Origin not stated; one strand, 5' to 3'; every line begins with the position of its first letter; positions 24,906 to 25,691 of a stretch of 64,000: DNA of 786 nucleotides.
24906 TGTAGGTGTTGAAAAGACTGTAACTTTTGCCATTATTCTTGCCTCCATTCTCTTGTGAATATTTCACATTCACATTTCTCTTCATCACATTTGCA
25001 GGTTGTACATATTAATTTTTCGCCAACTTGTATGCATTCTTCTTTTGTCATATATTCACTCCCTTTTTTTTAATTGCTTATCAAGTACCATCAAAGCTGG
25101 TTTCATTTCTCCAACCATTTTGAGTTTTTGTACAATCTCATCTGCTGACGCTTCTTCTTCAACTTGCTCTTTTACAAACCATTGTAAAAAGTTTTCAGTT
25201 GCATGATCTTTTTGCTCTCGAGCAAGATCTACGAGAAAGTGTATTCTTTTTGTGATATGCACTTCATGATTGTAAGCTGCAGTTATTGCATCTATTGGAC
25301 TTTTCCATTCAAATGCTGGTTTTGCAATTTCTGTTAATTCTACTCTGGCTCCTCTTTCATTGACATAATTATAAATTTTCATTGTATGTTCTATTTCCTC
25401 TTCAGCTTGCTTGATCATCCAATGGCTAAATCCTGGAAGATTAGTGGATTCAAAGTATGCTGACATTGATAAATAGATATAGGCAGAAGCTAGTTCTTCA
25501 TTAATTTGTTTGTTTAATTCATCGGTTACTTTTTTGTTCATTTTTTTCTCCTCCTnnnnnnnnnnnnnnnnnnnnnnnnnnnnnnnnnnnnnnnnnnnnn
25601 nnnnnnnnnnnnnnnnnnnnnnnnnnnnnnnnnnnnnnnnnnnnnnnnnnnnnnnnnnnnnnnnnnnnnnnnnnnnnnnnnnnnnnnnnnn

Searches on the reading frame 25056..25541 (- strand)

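Call 22: search_protein_families(library=pfam, proteins=[window:25056-25541:-], max_evalue=0.01)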
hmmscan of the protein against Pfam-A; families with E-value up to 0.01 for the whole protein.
window:25056-25541:- (161 aa): 1 family
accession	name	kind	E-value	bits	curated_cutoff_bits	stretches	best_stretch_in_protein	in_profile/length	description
PF00210.30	Ferritin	-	4.6e-45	153.5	24.5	1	7-142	2-141/142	Ferritin-like domain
